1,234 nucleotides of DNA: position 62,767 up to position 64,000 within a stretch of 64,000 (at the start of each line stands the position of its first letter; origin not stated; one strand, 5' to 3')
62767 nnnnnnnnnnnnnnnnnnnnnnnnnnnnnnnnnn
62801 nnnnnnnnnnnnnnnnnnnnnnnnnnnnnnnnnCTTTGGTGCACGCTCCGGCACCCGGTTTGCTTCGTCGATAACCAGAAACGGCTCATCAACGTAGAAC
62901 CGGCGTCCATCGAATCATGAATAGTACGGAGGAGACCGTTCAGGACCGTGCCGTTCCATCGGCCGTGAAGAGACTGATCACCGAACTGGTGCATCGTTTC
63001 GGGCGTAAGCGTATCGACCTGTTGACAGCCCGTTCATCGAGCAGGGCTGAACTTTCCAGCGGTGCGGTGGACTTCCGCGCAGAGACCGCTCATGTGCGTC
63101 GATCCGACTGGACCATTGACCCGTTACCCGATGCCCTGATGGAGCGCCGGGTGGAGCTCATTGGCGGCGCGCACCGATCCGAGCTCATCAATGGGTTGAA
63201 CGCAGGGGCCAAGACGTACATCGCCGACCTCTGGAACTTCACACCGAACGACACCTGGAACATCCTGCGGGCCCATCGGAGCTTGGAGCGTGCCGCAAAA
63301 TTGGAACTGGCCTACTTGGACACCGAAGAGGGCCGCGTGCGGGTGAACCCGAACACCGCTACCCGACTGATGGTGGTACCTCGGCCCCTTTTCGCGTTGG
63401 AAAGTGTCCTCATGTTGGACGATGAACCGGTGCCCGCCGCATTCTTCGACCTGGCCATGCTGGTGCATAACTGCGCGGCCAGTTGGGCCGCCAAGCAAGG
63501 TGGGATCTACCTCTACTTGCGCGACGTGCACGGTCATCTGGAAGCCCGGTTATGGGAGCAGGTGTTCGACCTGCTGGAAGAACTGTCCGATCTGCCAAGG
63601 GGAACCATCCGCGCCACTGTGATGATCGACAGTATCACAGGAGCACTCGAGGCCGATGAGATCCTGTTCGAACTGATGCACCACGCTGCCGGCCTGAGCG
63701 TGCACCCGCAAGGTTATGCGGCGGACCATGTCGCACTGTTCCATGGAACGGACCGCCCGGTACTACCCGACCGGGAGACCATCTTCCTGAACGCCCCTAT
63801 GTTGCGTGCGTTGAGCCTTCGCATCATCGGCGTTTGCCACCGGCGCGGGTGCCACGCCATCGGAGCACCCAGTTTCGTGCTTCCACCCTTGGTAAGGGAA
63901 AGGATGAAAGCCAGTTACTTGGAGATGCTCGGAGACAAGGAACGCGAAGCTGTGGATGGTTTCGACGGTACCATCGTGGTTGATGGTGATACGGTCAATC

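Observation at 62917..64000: Malate synthase A pseudoenzyme: intact scaffold, catalytic residues replaced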

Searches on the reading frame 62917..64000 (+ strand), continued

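Call 11: find_encoding_contigs(protein=P0059, flank=10000, max_places=3)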
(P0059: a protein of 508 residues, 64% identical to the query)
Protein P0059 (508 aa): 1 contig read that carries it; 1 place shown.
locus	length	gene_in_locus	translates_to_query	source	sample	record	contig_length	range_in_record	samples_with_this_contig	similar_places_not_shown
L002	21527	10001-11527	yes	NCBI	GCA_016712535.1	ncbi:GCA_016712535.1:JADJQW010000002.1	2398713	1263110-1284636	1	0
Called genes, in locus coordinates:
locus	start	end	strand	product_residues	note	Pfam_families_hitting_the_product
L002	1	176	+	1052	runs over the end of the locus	PF01555:N6_N4_Mtase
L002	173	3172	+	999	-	PF04851:ResIII, PF16277:DUF4926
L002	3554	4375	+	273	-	-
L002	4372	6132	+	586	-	PF18766:SWI2_SNF2, PF22679:T1R_D3-like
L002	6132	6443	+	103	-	PF01863:YgjP-like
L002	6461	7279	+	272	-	-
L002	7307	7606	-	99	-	-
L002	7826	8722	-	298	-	PF18962:Por_Secre_tail (weak)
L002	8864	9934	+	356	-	PF00487:FA_desaturase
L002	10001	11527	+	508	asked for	PF01274:MS_TIM-barrel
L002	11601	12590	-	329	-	PF01548:DEDD_Tnp_IS110, PF02371:Transposase_20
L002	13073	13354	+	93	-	PF04448:DUF551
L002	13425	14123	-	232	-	PF01346:FKBP_N, PF00254:FKBP_C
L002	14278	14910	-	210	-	PF02463:SMC_N (faint), PF00005:ABC_tran, PF13555:AAA_29 (faint), PF13304:AAA_21 (weak)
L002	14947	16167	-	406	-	PF05222:AlaDh_PNT_N, PF01262:AlaDh_PNT_C, PF01488:Shikimate_DH (weak), PF02826:2-Hacid_dh_C (weak)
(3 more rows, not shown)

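Call 12: find_encoding_contigs(protein=P0115, flank=10000, max_places=3)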
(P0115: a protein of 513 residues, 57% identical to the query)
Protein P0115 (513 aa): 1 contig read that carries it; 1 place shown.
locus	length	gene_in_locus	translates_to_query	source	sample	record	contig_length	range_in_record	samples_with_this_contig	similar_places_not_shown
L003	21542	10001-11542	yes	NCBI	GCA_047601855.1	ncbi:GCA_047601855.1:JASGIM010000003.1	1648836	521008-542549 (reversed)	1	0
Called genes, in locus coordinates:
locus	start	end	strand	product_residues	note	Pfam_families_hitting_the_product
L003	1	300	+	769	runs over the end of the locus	PF00141:peroxidase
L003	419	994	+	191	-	PF00578:AhpC-TSA, PF08534:Redoxin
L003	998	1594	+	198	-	PF02627:CMD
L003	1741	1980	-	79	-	PF00830:Ribosomal_L28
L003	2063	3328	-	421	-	PF00994:MoCF_biosynth, PF18146:CinA_KH, PF02464:CinA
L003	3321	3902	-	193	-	PF06175:MiaE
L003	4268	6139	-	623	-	PF00884:Sulfatase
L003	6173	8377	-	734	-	PF05193:Peptidase_M16_C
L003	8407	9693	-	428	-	PF00675:Peptidase_M16, PF05193:Peptidase_M16_C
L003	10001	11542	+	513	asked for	PF01274:MS_TIM-barrel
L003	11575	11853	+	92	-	PF04448:DUF551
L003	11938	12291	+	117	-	PF11680:DUF3276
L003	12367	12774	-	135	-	-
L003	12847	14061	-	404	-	PF00890:FAD_binding_2 (faint), PF01134:GIDA (faint), PF01266:DAO (faint), PF03486:HI0933_like, PF07992:Pyr_redox_2 (faint), PF22780:HI0933_like_1st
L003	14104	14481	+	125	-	PF00581:Rhodanese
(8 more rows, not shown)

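Call 16: find_encoding_contigs(protein=P0001, flank=10000, max_places=3)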
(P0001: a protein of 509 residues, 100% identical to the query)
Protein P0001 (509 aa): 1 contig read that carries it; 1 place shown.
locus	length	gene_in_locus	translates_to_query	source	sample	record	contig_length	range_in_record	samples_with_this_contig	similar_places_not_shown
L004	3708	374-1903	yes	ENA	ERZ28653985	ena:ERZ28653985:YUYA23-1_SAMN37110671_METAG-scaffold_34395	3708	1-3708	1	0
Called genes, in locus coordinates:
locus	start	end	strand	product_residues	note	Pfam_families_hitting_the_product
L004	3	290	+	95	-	?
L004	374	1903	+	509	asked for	PF01274:MS_TIM-barrel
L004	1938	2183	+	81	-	-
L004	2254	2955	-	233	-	PF01346:FKBP_N, PF00254:FKBP_C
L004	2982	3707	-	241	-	?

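Call 25: find_related_loci(query=A1, collection=genome_contigs, flank=6000)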
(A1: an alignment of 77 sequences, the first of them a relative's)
Query A1 (509 aa) in genome_contigs; peptide patterns used: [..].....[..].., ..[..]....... (x = any residue, [..] = any of these).
246 stretches matched a pattern; 112 encode a relative of the query (tblastn E <= 1e-3); the best 80 are kept; 80 distinct loci.
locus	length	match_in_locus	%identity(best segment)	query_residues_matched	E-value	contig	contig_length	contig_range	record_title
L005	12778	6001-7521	85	3-509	0e+0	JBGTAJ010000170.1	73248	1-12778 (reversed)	MAG: Flavobacteriales bacterium isolate JTS-AC70 k141_2683346, whole genome shotgun sequence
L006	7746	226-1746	81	3-509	0e+0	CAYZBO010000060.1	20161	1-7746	MAG TPA_asm: uncultured Chryseobacterium sp. isolate SRP329715_co2_379 genome assembly, contig: NODE_5268_length_20161_c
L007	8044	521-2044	74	1-509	0e+0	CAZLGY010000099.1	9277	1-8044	MAG TPA_asm: uncultured Chryseobacterium sp. isolate SRP193358_co1_78 genome assembly, contig: NODE_22348_length_9277_co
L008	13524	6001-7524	72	1-509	0e+0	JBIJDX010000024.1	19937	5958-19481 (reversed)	MAG: Flavobacteriales bacterium isolate ME2006-08-30D12_3300044970_group2_bin25 Rohwer_bin945_scaffold_653_c1, whole gen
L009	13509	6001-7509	70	7-509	0e+0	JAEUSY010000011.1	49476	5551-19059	MAG: Flavobacteriales bacterium isolate new MAG-315 k141_3994051, whole genome shotgun sequence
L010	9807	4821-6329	69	7-509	0e+0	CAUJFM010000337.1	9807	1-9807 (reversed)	MAG: Bacteroidota bacterium isolate KLAP54 genome assembly, contig: KLAP54_172087, whole genome shotgun sequence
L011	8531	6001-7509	67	7-509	0e+0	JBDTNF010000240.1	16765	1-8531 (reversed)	MAG: Flavobacteriales bacterium isolate cluster3_bin.144 NODE_12975_length_16765_cov_6.541293, whole genome shotgun sequ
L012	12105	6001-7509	67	7-509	0e+0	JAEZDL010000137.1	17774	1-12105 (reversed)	MAG: Bacteroidetes bacterium isolate OH_CBrB_290 k127_2574218, whole genome shotgun sequence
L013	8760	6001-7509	67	7-509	0e+0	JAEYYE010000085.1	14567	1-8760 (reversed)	MAG: Bacteroidetes bacterium isolate OH_CBlB_34 k127_3677190, whole genome shotgun sequence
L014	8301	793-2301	68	7-509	0e+0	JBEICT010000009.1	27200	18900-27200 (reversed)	MAG: Flavobacteriales bacterium isolate Sample-101-S75-bin-153 Sample_101_S75-bin_153-k141_2692028, whole genome shotgun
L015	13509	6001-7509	66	7-509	0e+0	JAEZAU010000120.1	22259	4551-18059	MAG: Bacteroidetes bacterium isolate OH_CBrB_165 k127_3010364, whole genome shotgun sequence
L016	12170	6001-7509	68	7-509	0e+0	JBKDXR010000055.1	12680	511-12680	MAG: Flavobacteriales bacterium isolate samp_4376_concoct_992 samp_4376_475915, whole genome shotgun sequence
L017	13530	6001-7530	65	2-509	0e+0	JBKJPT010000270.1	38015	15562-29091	MAG: Flavobacteriales bacterium isolate ant_bin.469 k117_1332516, whole genome shotgun sequence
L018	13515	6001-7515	64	3-507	0e+0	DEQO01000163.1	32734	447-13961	MAG TPA_asm: Flavobacteriales bacterium UBA3364 UBA3364_contig_4367, whole genome shotgun sequence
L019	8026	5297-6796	66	7-507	0e+0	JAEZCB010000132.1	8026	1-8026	MAG: Bacteroidetes bacterium isolate OH_CBrB_223 k127_3629347, whole genome shotgun sequence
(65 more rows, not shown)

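Call 29: predict_structure(alignment_id=A1)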
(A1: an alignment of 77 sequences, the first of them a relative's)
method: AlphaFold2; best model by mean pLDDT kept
length: 509 residues; sequences in the alignment: 77
mean_pLDDT: 93.6   pTM: 0.93
mean pLDDT of the five models: 93.6, 93.5, 92.7, 91.6, 90.5
residues with pLDDT >= 90: 445; 70-90: 52; 50-70: 4; < 50: 8
segments of 3 or more residues with pLDDT < 50: 1-8
pLDDT, mean of each block of 10 residues (from residue 1): 44 89 98 96 92 96 96 96 96 97 96 93 96 91 95 97 93 98 97 97 97 99 97 98 98 98 97 93 86 93 97 97 88 92 95 97 95 91 93 91 95 87 90 95 95 91 97 97 95 96 87
secondary structure, 60 per line:
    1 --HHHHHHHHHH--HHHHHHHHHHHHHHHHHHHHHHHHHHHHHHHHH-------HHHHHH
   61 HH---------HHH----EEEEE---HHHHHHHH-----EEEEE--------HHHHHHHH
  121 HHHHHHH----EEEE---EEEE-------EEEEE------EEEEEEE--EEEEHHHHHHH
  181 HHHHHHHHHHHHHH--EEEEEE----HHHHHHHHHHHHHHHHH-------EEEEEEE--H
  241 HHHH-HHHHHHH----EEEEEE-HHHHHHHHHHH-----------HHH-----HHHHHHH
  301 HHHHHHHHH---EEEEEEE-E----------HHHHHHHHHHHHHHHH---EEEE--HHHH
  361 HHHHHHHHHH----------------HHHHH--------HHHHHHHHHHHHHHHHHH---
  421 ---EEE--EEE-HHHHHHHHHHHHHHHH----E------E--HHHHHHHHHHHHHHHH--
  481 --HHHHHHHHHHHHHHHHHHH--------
elements in order: H3-12 H15-47 H55-62 E79-83 H87-94 E100-104 H113-127 E132-135 E139-142 E150-154 E161-167 E170-173 H174-194 E197-202 H207-223 E231-237 H240-244 H246-252 E257-262 H264-274 H294-309 E313-319 H332-347 E351-354 H357-370 H387-391 H400-417 E424-426 E429-431 H433-448 H463-478 H483-501

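Call 31: search_protein_families(library=pfam, proteins=[P0001, L004:1938-2183:+], max_evalue=1)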
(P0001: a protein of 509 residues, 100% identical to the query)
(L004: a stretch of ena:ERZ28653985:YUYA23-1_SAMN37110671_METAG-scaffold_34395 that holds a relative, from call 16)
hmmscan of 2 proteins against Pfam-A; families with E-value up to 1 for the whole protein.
P0001 (509 aa): 2 families
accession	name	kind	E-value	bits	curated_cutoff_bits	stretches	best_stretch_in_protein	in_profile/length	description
PF01274.28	MS_TIM-barrel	-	2.1e-42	145.3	26.4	1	151-392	2-247/248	Malate synthase, TIM barrel domain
PF20656.2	MS_N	-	0.086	12.8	23.5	1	21-58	25-63/64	Malate synthase, N-terminal domain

L004:1938-2183:+ (81 aa): 1 family
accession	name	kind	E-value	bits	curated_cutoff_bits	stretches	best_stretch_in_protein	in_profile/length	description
PF04448.17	DUF551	-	5.6e-07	30.8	22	1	6-79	2-64/68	Protein of unknown function (DUF551)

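Call 33: fold_search(model_id=the predicted structure, library=pdb)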
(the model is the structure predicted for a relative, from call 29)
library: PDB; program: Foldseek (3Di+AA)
matches with E <= 10: 1364; with E <= 0.001: 461
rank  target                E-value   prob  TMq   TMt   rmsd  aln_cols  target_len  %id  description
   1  3cux                  5.9e-42  1.00  0.91  0.92   1.9       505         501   30  Atomic Resolution Structures of Escherichia coli and Bacillis anthracis Malate Synthase A: Comparison with Isoform G and (released 2008-11-11)
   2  3cuz                  9.6e-41  1.00  0.93  0.89   2.2       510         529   28  Atomic Resolution Structures of Escherichia coli and Bacillis anthracis Malate Synthase A: Comparison with Isoform G and (released 2008-11-11)
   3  3cv2_B                1.1e-40  1.00  0.93  0.90   2.1       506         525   28  Atomic Resolution Structures of Escherichia coli and Bacillis anthracis Malate Synthase A: Comparison with Isoform G a (released 2008-11-11)
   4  3cv2_A                5.8e-40  1.00  0.93  0.90   2.1       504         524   28  Atomic Resolution Structures of Escherichia coli and Bacillis anthracis Malate Synthase A: Comparison with Isoform G a (released 2008-11-11)
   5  4ex4_A                3.2e-18  1.00  0.76  0.58   5.7       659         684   13  The Structure of GlcB from Mycobacterium leprae (released 2012-05-23)
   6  6axe_A                7.0e-18  1.00  0.77  0.55   6.0       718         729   12  Crystal structure of a malate synthase G from Mycobacterium marinum bound to acetyl CoA (released 2017-09-27)
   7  2gq3_A                8.6e-18  1.00  0.75  0.55   6.4       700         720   12  mycobacterium tuberculosis malate synthase in complex with magnesium, malate, and coenzyme A (released 2006-08-15)
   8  5h8u_A                9.6e-18  1.00  0.79  0.57   5.5       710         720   12  Crystal structure of mycobacterium tuberculosis wild-type malate synthase in complex with product malate (released 2016-10-26)
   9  5vfb_A                1.1e-17  1.00  0.77  0.55   6.1       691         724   12  1.36 Angstrom Resolution Crystal Structure of Malate Synthase G from Pseudomonas aeruginosa in Complex with Glycolic A (released 2017-04-19)
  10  2gq3_B                1.8e-17  1.00  0.75  0.54   7.6       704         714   12  mycobacterium tuberculosis malate synthase in complex with magnesium, malate, and coenzyme A (released 2006-08-15)
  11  5oas                  3.4e-17  1.00  0.78  0.56   5.6       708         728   12  Crystal structure of malate synthase G from Pseudomonas aeruginosa in apo form. (released 2017-10-18)
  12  6bu1                  3.6e-17  1.00  0.75  0.55   7.8       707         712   12  Crystal structure of Mycobacterium tuberculosis malate synthase in complex with 2-Br-3-OH-phenyldiketoacid (released 2018-09-05)
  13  6dko                  4.2e-17  1.00  0.76  0.55   6.3       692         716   12  Crystal structure of Mycobacterium tuberculosis malate synthase in complex with 2,6-F-phenyldiketoacid (released 2018-09-05)
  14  6c6o                  4.2e-17  1.00  0.73  0.55   6.2       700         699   12  Crystal structure of Mycobacterium tuberculosis malate synthase in complex with 2-Br-4-OH-phenyldiketoacid (released 2018-09-05)
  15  5cc5                  5.4e-17  1.00  0.77  0.57   6.7       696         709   12  Crystal structure of Mycobacterium tuberculosis malate synthase in complex with 1H-indole-3-carboxylic acid (released 2016-08-10)
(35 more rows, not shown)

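Call 34: search_protein_representatives(protein=P0001)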
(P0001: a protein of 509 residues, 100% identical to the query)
Query: 509 residues. Proteins with E-value up to 0.001 (for the whole library): 2738; up to 1e-10: 1234; up to 1e-30: 273. The best 150 are listed.
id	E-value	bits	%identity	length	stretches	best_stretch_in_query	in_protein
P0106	3.6e-195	665.7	62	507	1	8-509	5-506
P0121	2.4e-166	570.6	91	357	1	181-453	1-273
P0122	4.4e-139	480.7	47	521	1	12-508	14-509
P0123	2.7e-130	451.7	47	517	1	9-506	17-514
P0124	1.7e-122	426.0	47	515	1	17-507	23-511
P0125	1.5e-102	360.2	40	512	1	24-502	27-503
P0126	2.1e-93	330.0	53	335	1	178-506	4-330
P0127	3.6e-67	243.5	32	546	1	17-486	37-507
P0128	3.8e-66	240.1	35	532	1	13-503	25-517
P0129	3.2e-65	237.1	34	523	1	8-450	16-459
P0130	3.9e-64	233.5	46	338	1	155-501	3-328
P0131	2.9e-62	227.3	34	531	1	27-485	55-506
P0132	1.0e-61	225.5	33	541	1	13-488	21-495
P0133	2.6e-61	224.2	35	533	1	19-486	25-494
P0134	1.0e-60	222.3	37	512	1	21-386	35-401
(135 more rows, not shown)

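Call 37: search_protein_families(library=padloc, proteins=[P0001], max_evalue=0.1)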
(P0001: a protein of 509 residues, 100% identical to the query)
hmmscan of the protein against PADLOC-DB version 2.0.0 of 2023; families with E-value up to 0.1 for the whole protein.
P0001 (509 aa): 0 families

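Call 38: search_protein_families(library=phrogs, proteins=[P0001], max_evalue=0.1)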
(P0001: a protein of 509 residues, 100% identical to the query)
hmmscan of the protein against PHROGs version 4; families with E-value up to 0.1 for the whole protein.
P0001 (509 aa): 0 families

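Call 55: find_encoding_contigs(protein=P0125, flank=8000, max_places=3)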
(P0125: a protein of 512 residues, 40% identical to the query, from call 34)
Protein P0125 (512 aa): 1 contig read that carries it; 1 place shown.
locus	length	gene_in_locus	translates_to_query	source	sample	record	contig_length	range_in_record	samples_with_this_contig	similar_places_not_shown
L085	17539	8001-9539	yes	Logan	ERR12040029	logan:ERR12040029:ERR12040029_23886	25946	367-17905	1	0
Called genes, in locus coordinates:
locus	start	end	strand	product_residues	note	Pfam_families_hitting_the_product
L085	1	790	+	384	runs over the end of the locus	?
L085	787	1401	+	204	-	-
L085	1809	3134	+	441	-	PF18962:Por_Secre_tail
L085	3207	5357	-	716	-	PF05193:Peptidase_M16_C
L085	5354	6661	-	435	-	PF00675:Peptidase_M16, PF05193:Peptidase_M16_C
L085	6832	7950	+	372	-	PF00487:FA_desaturase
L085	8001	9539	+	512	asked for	PF01274:MS_TIM-barrel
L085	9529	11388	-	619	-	PF01433:Peptidase_M1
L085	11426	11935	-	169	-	PF00072:Response_reg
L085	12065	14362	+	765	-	PF00899:ThiF, PF00881:Nitroreductase (weak), PF14512:TM1586_NiRdase (weak)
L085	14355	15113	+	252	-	-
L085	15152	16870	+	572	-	PF07696:7TMR-DISMED2, PF07695:7TMR-DISM_7TM, PF00512:HisKA (weak)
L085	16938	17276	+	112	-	PF02518:HATPase_c, PF14501:HATPase_c_5 (weak)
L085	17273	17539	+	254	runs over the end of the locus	PF00072:Response_reg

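Call 56: find_encoding_contigs(protein=P0123, flank=8000, max_places=3)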
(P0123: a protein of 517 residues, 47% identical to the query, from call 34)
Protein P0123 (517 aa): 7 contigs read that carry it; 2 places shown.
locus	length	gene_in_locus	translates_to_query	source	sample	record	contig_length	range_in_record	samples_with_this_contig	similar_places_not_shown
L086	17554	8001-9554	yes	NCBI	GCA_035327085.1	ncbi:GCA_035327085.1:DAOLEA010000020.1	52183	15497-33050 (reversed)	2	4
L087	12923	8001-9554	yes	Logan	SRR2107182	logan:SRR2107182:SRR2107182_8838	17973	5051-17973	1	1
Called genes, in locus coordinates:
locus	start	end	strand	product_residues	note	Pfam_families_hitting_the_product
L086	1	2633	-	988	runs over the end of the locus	PF00675:Peptidase_M16, PF05193:Peptidase_M16_C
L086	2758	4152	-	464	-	PF18962:Por_Secre_tail (weak)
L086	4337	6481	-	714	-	PF05193:Peptidase_M16_C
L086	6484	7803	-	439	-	PF00675:Peptidase_M16, PF05193:Peptidase_M16_C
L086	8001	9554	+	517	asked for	PF01274:MS_TIM-barrel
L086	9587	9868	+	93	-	PF04448:DUF551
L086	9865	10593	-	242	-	PF01346:FKBP_N, PF00254:FKBP_C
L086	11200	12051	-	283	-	PF12146:Hydrolase_4, PF00561:Abhydrolase_1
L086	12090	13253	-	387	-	PF13620:CarboxypepD_reg (weak)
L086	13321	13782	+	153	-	-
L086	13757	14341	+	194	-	PF13424:TPR_12 (faint), PF13432:TPR_16 (faint), PF07719:TPR_2 (faint), PF13174:TPR_6 (faint), PF13181:TPR_8 (faint), PF13371:TPR_9 (faint), PF14559:TPR_19 (weak), PF00515:TPR_1 (weak), +3 more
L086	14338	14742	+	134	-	-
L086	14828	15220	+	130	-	PF09345:SiaC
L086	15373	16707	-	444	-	PF13638:PIN_4, PF13604:AAA_30 (faint), PF02562:PhoH, PF13245:AAA_19 (faint)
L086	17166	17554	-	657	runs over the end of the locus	-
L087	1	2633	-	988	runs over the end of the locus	PF00675:Peptidase_M16, PF05193:Peptidase_M16_C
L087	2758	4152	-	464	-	PF18962:Por_Secre_tail (weak)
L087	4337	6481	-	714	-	PF05193:Peptidase_M16_C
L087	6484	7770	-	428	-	PF00675:Peptidase_M16, PF05193:Peptidase_M16_C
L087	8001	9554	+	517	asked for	PF01274:MS_TIM-barrel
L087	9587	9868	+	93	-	PF04448:DUF551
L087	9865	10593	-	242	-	PF01346:FKBP_N, PF00254:FKBP_C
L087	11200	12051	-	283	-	PF12146:Hydrolase_4, PF00561:Abhydrolase_1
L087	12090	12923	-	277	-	?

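Call 69: search_protein_families(library=ncbifam, proteins=[P0001, P0059, P0115, P0125], max_evalue=0.01)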
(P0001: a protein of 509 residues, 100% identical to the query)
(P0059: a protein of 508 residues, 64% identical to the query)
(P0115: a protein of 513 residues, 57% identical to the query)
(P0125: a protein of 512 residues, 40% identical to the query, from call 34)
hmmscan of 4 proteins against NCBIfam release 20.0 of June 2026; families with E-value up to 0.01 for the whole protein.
P0001 (509 aa): 1 family
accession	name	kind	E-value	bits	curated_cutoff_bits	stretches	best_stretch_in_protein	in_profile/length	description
TIGR01344.1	malate_syn_A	equivalog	1.4e-89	300.7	594.5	1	17-496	6-489/511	malate synthase A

P0059 (508 aa): 1 family
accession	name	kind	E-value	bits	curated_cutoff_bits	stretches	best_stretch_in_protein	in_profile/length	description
TIGR01344.1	malate_syn_A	equivalog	1.4e-89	300.7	594.5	1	12-499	4-495/511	malate synthase A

P0115 (513 aa): 2 families
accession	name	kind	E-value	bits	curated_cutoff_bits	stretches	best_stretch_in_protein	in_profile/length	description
TIGR01344.1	malate_syn_A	equivalog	2.6e-93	313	594.5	1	14-507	2-498/511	malate synthase A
NF002825.0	PRK02999.1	equivalog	0.00079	18.1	565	1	118-238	305-431/726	malate synthase G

P0125 (512 aa): 1 family
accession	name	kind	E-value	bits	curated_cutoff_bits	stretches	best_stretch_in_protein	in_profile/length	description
TIGR01344.1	malate_syn_A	equivalog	9.1e-60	202.4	594.5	1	23-496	10-487/511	malate synthase A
